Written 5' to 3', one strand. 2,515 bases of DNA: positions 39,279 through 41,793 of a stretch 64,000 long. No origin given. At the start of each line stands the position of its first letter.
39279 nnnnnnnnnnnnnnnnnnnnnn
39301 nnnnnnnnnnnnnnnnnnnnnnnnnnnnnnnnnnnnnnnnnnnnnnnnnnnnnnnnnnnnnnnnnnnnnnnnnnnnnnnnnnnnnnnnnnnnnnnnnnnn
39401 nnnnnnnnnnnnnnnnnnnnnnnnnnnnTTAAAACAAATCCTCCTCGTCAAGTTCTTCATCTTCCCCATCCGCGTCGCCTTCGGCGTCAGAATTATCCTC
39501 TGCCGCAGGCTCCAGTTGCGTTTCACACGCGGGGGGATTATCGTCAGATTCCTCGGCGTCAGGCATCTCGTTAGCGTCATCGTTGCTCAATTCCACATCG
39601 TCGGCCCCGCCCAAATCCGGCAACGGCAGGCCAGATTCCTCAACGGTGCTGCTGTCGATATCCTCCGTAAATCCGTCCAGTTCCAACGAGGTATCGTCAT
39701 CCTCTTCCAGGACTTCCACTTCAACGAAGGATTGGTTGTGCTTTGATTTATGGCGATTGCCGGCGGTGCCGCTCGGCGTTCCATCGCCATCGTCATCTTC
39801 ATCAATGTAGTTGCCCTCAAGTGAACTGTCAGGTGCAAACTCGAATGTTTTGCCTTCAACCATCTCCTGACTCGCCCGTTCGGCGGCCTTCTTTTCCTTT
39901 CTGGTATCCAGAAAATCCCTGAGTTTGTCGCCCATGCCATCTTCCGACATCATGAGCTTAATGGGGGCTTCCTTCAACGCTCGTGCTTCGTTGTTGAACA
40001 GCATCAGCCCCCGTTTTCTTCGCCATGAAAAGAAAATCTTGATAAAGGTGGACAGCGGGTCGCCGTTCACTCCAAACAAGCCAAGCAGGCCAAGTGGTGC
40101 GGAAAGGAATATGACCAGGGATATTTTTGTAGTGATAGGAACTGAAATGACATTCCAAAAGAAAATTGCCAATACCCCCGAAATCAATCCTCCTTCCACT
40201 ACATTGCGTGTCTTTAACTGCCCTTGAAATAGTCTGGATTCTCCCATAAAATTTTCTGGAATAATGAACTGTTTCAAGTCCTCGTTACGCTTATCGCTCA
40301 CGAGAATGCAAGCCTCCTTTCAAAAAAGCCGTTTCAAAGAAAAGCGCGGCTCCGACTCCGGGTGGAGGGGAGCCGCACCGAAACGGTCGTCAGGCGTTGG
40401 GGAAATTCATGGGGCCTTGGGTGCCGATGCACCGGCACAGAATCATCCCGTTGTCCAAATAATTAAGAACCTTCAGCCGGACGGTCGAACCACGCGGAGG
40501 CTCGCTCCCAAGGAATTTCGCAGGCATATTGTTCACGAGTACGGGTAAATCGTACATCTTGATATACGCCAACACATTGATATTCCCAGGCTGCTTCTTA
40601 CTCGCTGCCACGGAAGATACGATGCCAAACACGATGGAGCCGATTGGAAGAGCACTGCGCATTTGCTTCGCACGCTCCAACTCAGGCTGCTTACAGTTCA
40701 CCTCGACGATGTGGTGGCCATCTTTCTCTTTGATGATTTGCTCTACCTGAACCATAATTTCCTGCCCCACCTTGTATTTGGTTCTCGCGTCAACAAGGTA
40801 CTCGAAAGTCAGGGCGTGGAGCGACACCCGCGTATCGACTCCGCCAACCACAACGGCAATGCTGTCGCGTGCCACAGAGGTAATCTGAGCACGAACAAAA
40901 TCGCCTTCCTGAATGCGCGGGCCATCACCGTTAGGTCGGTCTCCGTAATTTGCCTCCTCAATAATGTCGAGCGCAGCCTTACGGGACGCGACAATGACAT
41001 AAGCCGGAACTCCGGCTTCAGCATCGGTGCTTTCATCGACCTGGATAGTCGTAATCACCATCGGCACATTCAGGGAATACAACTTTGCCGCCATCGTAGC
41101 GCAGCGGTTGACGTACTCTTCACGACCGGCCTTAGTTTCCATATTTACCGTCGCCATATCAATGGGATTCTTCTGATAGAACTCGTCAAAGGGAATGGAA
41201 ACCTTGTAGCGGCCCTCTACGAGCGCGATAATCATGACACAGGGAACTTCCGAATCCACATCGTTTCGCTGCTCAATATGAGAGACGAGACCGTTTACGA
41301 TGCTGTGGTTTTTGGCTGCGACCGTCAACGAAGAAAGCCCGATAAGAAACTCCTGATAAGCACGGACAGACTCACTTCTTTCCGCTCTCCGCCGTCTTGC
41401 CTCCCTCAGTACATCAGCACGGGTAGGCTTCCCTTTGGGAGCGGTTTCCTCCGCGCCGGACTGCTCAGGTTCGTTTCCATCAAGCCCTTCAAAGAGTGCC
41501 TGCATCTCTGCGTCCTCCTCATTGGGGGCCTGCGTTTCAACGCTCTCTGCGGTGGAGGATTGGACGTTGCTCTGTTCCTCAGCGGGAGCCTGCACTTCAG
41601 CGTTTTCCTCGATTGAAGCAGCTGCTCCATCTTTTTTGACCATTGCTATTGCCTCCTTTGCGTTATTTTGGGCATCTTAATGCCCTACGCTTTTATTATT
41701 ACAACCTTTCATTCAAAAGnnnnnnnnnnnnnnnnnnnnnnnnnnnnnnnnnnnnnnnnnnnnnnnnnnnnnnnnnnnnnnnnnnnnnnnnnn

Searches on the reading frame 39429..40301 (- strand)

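Call 8: search_protein_families(library=pfam, proteins=[window:39429-40301:-], max_evalue=0.01)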
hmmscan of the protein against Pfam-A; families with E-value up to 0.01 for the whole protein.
window:39429-40301:- (290 aa): 1 family
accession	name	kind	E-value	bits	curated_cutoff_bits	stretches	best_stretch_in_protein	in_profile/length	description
PF12666.12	PrgI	-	0.0014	19.6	27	1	14-96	2-85/91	PrgI family protein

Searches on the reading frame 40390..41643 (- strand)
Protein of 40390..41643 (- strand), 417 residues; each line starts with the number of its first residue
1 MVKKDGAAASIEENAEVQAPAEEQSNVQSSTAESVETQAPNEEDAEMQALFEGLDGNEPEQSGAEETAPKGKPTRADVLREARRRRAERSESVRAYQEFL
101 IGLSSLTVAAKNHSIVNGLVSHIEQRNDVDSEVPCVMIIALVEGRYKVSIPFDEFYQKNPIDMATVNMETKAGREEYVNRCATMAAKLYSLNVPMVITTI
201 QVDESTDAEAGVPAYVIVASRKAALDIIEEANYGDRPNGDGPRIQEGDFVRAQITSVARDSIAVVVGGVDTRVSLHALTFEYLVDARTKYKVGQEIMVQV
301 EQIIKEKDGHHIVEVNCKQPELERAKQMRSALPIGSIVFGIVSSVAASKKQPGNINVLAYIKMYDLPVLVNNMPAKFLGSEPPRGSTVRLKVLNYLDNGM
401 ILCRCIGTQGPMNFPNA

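Call 8: search_protein_families(library=pfam, proteins=[window:40390-41643:-], max_evalue=0.01)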
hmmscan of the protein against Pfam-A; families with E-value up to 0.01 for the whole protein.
window:40390-41643:- (417 aa): 1 family
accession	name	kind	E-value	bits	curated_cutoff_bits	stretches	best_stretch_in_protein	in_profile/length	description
PF00575.29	S1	-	6.9e-07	30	22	1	244-307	2-66/74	S1 RNA binding domain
